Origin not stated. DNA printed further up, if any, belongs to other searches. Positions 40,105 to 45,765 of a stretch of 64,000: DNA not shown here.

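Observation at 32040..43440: Two repeat arrays encode the same 95-aa unit in different codon sets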

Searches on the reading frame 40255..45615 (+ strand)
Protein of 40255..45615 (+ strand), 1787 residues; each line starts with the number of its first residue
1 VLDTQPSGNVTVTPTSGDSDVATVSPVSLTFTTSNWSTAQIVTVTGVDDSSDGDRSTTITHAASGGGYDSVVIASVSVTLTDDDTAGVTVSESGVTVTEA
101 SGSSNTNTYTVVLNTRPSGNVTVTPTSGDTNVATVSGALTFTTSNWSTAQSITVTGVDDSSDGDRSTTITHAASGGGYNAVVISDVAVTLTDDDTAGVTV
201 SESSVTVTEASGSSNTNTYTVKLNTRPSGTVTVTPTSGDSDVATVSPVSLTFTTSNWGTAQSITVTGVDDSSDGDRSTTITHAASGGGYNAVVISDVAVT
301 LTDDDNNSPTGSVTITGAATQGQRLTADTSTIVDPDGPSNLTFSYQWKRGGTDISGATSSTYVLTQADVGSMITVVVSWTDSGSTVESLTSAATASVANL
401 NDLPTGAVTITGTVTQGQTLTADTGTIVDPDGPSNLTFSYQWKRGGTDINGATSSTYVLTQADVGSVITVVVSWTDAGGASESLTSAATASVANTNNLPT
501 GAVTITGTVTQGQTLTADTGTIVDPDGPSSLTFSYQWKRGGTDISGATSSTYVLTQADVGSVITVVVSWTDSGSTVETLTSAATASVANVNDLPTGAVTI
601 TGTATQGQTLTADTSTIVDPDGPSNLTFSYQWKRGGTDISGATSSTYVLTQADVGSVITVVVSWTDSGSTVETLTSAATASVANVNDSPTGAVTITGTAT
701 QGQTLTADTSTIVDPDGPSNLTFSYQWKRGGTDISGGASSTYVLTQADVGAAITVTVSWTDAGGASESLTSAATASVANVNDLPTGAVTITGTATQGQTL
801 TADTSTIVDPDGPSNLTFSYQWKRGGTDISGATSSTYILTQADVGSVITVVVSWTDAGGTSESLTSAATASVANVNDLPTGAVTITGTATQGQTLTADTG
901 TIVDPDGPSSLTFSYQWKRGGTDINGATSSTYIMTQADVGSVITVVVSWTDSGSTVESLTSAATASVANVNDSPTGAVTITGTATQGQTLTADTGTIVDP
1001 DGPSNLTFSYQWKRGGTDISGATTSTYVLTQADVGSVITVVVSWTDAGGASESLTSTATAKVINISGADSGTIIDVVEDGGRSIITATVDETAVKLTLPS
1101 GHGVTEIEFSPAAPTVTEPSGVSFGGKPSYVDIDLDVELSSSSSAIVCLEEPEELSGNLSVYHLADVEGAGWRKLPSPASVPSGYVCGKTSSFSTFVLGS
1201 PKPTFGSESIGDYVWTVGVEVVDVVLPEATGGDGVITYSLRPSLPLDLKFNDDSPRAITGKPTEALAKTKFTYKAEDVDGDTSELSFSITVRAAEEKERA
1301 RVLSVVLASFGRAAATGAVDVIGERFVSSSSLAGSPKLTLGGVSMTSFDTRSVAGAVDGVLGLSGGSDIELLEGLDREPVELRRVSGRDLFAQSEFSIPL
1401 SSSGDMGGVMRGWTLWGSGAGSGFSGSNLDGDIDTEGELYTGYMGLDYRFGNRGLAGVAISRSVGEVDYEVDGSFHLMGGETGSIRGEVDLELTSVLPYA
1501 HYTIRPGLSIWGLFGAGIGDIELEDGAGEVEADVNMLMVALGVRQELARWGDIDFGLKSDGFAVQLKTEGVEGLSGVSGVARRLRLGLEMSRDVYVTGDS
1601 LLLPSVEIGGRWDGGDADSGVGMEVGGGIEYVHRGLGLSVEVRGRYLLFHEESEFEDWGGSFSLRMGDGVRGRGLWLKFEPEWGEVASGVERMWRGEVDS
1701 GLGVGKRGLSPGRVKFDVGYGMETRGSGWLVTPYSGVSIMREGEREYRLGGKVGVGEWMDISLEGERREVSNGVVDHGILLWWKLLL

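Call 20: find_homologous_proteins(query=window:40255-45615:+)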
Query window:40255-45615:+ (1787 aa): 2493 proteins with E <= 0.001 among 8000 candidates; the best 120 are listed.
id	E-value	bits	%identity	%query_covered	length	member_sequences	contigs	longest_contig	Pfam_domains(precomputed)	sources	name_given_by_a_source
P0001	0.0e+0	3792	64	42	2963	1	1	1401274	PF22352.3,PF23197.2,PF05345.19,PF18911.7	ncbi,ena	-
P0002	0.0e+0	3363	72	100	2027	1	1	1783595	PF23197.2,PF16709.12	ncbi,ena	-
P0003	0.0e+0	3142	89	90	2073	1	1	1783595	PF13895.13,PF25059.2,PF23197.2,PF22433.4,PF16709.12,PF00041.28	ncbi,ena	-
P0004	0.0e+0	3125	95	87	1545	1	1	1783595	PF13895.13,PF23197.2,PF16709.12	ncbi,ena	-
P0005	0.0e+0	2596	52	17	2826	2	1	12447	PF17766.8,PF26277.1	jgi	-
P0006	0.0e+0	2473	50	43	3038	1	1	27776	PF00413.31,PF03951.25,PF23197.2,PF00353.26,PF13946.12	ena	-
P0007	0.0e+0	2419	61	43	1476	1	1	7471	PF16820.12,PF23197.2,PF13884.12,PF16709.12,PF03447.23,PF02700.20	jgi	jgi:predicted glycoside hydrolase/deacetylase ChbG (UPF0249 family)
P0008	0.0e+0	2335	62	53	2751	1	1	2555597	PF22690.2,PF03160.21,PF23197.2,PF01436.28,PF25021.2,PF18911.7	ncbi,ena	-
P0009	0.0e+0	2322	56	43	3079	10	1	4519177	PF17963.8,PF00028.24,PF23197.2,PF24227.2,PF16709.12,PF13946.12,PF21229.4,PF02700.20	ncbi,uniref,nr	ncbi:DUF4214 domain-containing protein [Vreelandella venusta]|uniref:DUF4214 domain-containing prote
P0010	0.0e+0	1966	40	23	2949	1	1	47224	PF08741.16,PF17766.8,PF00418.25,PF21426.4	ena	-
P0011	0.0e+0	1940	58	17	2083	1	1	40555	PF27124.1,PF17766.8,PF01835.26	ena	-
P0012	0.0e+0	1897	58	43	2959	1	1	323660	PF17963.8,PF23197.2,PF24227.2,PF14252.12,PF13946.12,PF21229.4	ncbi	ncbi:DUF4347 domain-containing protein [Vreelandella venusta]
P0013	0.0e+0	1892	48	17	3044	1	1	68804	PF12733.14,PF03948.20,PF17766.8,PF22067.3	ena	-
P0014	0.0e+0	1848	45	19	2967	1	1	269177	PF20579.5,PF17766.8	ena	-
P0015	0.0e+0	1843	52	49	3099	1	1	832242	PF13895.13,PF17963.8,PF17892.8,PF13517.13,PF17803.8,PF23197.2,PF14252.12,PF07504.20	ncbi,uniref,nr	ncbi:Ig-like domain-containing protein [Pseudoalteromonas sp. SCSIO 43101]|uniref:Ig-like domain-con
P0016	0.0e+0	1841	52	17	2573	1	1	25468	PF17766.8,PF02368.25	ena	-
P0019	0.0e+0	1805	48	17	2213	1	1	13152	PF20579.5,PF17766.8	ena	-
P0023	0.0e+0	1771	46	17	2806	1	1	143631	PF08741.16,PF10467.16,PF20579.5,PF17766.8,PF12438.14,PF00418.25,PF21426.4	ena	-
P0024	0.0e+0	1748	91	39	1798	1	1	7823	PF25059.2,PF00041.28,PF16656.12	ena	-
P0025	0.0e+0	1740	45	17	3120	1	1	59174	PF10670.16,PF18559.8,PF03160.21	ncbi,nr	ncbi:MAG: hypothetical protein K8S99_00530 [Planctomycetes bacterium]|nr:hypothetical protein [Planc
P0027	0.0e+0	1724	45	16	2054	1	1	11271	PF17766.8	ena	-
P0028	0.0e+0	1722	46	17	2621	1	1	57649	PF20579.5,PF17766.8,PF00418.25,PF21426.4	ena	-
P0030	0.0e+0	1710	77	28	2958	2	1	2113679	PF23197.2,PF19135.6,PF00041.28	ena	-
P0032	0.0e+0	1702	47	17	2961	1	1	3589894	PF17766.8,PF22067.3,PF00395.26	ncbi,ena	-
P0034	0.0e+0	1692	46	18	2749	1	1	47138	PF08741.16,PF03948.20,PF17766.8,PF12438.14,PF00418.25,PF21426.4,PF04359.21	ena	-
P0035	0.0e+0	1692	46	17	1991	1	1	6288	PF17766.8,PF01835.26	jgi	-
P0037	0.0e+0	1663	47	17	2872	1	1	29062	PF10467.16,PF20579.5,PF17766.8,PF12438.14,PF00418.25,PF21426.4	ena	-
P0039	0.0e+0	1648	48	16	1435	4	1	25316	PF14525.13,PF02770.25,PF03948.20,PF17766.8,PF02510.22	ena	-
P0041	0.0e+0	1616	47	17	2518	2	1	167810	PF17766.8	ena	-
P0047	0.0e+0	1538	47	18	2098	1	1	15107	PF17766.8,PF16407.12,PF21426.4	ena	-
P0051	0.0e+0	1524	51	17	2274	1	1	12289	PF17766.8,PF02368.25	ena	-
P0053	0.0e+0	1510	44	17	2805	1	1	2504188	PF20736.3,PF17766.8,PF13115.12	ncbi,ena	-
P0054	0.0e+0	1508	43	16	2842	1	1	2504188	PF17766.8,PF28399.1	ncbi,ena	-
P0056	0.0e+0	1502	32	22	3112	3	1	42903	PF03160.21,PF17766.8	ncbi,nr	ncbi:MAG: hypothetical protein OXU96_01165 [Gammaproteobacteria bacterium]|nr:hypothetical protein [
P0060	0.0e+0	1477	43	17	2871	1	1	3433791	PF20579.5,PF00028.24,PF17766.8,PF26015.1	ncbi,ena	-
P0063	0.0e+0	1470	38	30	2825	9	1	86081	PF03948.20,PF00028.24,PF17766.8,PF02120.22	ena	-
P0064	0.0e+0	1463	63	17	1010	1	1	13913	PF03160.21,PF03948.20,PF17766.8,PF14558.12,PF22801.3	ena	-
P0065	0.0e+0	1459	43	19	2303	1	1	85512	PF17766.8,PF12438.14,PF21426.4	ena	-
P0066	0.0e+0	1455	43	18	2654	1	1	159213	PF17963.8,PF17892.8,PF21076.4,PF17766.8,PF17803.8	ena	-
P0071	0.0e+0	1421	46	17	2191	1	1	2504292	PF03459.24,PF17963.8,PF17892.8,PF17766.8,PF17803.8,PF20350.4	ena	-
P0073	0.0e+0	1406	40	23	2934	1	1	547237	PF17766.8,PF00041.28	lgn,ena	-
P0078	0.0e+0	1340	48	17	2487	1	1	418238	PF18559.8,PF17766.8,PF14742.12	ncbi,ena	-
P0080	0.0e+0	1334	40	37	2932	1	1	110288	PF03160.21,PF17766.8,PF23197.2,PF25312.2,PF19593.5,PF00041.28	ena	-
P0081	0.0e+0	1330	63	19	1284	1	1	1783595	PF20736.3,PF17766.8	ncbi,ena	-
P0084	0.0e+0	1323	40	17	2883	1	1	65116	PF20579.5,PF17766.8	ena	-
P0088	0.0e+0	1315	47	17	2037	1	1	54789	PF08741.16,PF20579.5,PF17766.8,PF12438.14,PF21426.4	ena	-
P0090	0.0e+0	1305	52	17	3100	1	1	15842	PF16116.11,PF17766.8,PF16158.12,PF05345.19,PF14059.12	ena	-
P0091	0.0e+0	1300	41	17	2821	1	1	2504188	PF17766.8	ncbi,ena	-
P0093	0.0e+0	1294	32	33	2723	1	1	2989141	PF03160.21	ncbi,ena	-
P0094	0.0e+0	1285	49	19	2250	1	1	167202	PF13629.13,PF17766.8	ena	-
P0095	0.0e+0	1281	79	26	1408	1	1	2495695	PF13895.13,PF12638.13,PF23197.2,PF22433.4,PF05345.19,PF00041.28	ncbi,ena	-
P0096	0.0e+0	1280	69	32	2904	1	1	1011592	PF28033.1,PF21605.4,PF25300.1,PF01108.24,PF25059.2,PF00028.24,PF23197.2,PF09294.17,PF16709.12,PF00041.28,PF16656.12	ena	-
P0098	0.0e+0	1272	48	16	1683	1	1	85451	PF17766.8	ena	-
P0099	0.0e+0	1271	37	18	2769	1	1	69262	PF08436.18,PF20579.5,PF17766.8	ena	-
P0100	0.0e+0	1267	48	17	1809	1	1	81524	PF20579.5,PF17766.8,PF21426.4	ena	-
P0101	0.0e+0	1266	46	19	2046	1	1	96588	PF20579.5,PF16127.11,PF17766.8,PF21426.4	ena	-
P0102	0.0e+0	1260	47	17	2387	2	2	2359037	PF25059.2,PF17766.8,PF22433.4,PF02368.25,PF16389.12,PF00041.28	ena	-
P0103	0.0e+0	1260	59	18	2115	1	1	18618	PF17766.8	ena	-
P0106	0.0e+0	1255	54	43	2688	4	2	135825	PF03160.21,PF13884.12,PF07504.20,PF01483.28,PF00353.26,PF13946.12,PF00082.28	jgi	jgi:subtilisin-like proprotein convertase family protein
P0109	0.0e+0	1250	46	17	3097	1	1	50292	PF20579.5,PF03160.21,PF17766.8,PF04359.21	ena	-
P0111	0.0e+0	1242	43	17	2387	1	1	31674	PF17766.8,PF02368.25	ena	-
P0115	0.0e+0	1235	48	17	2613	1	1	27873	PF03160.21,PF17766.8,PF01835.26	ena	-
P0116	0.0e+0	1226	40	23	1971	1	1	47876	PF17766.8,PF21426.4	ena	-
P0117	0.0e+0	1224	45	17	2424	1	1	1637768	PF17766.8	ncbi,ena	-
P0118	0.0e+0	1221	50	17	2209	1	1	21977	PF17766.8,PF00395.26,PF17951.7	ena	-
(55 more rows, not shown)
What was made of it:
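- On Calx-beta domain (PF03160): PF03160 and PF17766 are listed for some homologues (call 20).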

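Call 21: find_encoding_contigs(protein=P0002, flank=10000, max_places=3)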
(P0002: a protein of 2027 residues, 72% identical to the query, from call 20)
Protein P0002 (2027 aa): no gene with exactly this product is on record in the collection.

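Call 22: find_encoding_contigs(protein=P0004, flank=10000, max_places=3)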
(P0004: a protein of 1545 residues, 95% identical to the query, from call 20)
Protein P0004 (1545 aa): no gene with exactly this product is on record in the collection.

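Call 23: find_encoding_contigs(protein=P0003, flank=10000, max_places=3)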
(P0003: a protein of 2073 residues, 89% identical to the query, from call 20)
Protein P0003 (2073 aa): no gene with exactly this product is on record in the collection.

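Call 24: list_cluster_members(proteins=[P0002, P0003, P0004, P0081, P0001, P0024, P0030, P0095, P0096])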
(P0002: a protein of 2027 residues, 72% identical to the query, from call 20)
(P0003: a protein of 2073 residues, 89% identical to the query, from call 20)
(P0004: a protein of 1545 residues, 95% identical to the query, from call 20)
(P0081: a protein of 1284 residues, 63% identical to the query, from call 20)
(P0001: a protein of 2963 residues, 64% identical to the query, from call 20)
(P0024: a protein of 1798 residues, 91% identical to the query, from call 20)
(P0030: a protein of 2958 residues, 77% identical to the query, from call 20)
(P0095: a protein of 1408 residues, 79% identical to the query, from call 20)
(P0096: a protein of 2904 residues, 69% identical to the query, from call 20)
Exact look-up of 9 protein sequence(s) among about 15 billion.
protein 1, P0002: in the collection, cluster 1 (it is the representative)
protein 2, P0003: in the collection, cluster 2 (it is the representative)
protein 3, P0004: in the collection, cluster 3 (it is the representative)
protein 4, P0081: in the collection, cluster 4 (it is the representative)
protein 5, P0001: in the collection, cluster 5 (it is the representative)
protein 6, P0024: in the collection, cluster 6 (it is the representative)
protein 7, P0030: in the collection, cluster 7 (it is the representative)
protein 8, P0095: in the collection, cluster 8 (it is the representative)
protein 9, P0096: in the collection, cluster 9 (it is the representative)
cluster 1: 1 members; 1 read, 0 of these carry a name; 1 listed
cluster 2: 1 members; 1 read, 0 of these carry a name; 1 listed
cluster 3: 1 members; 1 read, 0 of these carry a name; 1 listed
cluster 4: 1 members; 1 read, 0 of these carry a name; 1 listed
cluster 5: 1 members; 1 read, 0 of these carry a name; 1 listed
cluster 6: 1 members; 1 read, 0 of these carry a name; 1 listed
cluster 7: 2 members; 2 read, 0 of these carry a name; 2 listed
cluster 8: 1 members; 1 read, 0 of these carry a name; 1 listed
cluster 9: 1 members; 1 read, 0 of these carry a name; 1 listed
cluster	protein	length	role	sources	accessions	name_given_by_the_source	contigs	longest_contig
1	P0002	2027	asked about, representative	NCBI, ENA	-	-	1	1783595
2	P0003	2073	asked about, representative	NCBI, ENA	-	-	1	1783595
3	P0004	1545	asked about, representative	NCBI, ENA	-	-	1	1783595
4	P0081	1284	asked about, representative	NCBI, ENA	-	-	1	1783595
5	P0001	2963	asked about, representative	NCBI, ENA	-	-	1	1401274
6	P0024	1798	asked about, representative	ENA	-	-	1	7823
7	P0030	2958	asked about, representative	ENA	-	-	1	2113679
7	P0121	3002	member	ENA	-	-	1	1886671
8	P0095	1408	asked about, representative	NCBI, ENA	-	-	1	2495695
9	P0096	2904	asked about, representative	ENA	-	-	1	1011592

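Call 29: find_encoding_contigs(protein=P0081, flank=10000, max_places=3)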
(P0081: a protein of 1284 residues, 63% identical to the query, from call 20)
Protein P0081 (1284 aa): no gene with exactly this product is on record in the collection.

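Call 30: find_encoding_contigs(protein=P0024, flank=10000, max_places=3)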
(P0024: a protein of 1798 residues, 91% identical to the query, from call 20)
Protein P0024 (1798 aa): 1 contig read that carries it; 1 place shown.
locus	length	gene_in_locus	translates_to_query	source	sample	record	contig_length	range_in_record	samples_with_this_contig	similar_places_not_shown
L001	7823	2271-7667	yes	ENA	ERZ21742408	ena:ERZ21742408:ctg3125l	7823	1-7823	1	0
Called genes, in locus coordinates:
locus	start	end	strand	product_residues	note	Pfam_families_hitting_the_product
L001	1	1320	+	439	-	?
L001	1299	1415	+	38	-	-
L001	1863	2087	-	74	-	-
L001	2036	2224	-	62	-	-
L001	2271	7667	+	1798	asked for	PF16656:Pur_ac_phosph_N (faint), PF00041:fn3 (weak), PF25059:FN3_DSCAM-DSCAML_C (faint), PF00041:fn3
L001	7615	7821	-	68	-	?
